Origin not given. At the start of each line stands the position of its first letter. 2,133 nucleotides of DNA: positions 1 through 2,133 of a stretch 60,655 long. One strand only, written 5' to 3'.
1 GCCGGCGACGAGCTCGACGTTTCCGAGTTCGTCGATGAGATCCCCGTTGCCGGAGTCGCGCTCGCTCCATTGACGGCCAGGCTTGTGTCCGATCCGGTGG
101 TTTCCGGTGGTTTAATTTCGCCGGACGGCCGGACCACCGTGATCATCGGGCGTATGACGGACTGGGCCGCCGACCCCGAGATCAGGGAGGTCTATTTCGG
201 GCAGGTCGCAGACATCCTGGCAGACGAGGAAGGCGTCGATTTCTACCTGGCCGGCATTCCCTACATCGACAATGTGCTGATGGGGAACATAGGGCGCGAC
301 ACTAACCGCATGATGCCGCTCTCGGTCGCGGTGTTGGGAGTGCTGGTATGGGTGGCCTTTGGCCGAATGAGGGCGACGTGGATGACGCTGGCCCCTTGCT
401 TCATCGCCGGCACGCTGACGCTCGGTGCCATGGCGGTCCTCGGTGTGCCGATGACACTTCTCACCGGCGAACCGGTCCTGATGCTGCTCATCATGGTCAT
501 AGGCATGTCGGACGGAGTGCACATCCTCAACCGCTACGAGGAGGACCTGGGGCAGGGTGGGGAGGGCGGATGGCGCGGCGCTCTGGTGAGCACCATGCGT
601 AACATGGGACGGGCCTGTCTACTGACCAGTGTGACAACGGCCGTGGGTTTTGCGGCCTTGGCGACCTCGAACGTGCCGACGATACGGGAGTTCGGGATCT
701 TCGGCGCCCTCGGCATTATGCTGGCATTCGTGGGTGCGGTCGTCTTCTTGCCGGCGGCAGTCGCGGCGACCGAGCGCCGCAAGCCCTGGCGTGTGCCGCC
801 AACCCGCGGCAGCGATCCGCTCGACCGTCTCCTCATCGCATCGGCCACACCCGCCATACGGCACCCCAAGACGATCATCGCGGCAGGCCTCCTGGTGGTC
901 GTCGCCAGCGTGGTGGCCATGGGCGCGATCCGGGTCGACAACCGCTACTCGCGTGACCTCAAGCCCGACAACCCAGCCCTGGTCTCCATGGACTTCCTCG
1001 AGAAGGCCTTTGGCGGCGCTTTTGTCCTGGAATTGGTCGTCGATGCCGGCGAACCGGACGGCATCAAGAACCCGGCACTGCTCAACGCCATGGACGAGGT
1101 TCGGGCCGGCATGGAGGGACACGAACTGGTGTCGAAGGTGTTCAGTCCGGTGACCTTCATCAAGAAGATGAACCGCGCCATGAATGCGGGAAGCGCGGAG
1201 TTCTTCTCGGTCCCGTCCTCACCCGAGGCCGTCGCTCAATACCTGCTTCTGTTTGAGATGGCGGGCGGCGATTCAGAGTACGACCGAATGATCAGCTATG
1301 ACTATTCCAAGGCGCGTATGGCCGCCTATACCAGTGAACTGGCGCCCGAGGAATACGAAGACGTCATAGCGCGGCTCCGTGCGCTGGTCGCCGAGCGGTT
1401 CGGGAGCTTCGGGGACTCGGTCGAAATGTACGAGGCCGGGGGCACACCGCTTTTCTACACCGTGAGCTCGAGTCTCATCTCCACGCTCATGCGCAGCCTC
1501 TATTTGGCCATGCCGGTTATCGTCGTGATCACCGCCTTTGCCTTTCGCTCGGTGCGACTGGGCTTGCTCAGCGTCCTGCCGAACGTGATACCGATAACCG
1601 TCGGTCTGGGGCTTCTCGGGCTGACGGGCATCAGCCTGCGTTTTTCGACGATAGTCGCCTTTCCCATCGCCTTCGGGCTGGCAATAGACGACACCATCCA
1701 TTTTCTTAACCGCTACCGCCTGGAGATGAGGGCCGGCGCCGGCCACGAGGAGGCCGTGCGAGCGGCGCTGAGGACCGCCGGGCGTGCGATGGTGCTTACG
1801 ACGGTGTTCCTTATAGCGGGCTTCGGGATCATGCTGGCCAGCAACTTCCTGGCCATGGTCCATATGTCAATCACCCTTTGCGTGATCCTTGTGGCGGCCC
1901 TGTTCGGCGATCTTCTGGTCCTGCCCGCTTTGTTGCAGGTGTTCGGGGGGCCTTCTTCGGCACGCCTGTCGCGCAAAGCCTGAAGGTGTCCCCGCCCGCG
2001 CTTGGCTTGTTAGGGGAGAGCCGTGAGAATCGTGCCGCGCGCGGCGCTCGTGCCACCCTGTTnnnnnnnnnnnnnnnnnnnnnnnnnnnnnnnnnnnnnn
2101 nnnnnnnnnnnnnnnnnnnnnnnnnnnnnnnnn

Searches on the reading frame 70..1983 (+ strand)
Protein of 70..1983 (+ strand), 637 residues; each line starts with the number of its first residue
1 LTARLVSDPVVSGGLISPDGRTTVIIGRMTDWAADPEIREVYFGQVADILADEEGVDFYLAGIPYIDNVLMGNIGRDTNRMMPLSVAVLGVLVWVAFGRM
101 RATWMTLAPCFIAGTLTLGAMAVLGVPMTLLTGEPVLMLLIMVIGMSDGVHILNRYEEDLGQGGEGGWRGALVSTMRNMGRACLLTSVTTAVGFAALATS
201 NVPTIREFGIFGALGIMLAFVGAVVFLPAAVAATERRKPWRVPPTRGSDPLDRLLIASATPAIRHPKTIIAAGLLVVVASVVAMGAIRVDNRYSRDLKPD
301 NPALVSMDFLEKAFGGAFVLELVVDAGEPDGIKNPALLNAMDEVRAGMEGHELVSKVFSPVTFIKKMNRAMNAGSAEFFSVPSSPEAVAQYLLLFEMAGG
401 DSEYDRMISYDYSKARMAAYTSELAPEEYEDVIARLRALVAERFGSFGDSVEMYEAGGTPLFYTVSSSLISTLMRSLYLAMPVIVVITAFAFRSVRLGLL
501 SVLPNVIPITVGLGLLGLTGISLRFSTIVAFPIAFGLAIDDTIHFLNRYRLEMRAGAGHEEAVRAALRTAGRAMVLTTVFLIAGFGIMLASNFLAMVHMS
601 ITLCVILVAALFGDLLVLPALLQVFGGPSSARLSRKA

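Call 7: search_protein_families(library=pfam, proteins=[window:70-1983:+], max_evalue=0.001)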
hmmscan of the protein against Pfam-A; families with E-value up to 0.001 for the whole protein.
window:70-1983:+ (637 aa): 5 families
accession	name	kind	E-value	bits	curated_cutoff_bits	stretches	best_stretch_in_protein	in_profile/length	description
PF03176.21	MMPL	-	9.9e-26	90.9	20.5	2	405-628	78-305/333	MMPL family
PF12349.14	Sterol-sensing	-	1.3e-11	45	22.3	1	112-238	18-140/153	Sterol-sensing domain of SREBP cleavage-activation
PF02460.24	Patched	-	1.2e-10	41.7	23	1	100-232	29-155/156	Patched SSD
PF02355.23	SecD_SecF_C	-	1.4e-05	25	20.5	0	82-222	37-174/189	Protein export membrane protein SecD/SecF, C-terminal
PF00873.25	ACR_tran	-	0.00015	20.1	28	1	470-623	330-487/1021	AcrB/AcrD/AcrF family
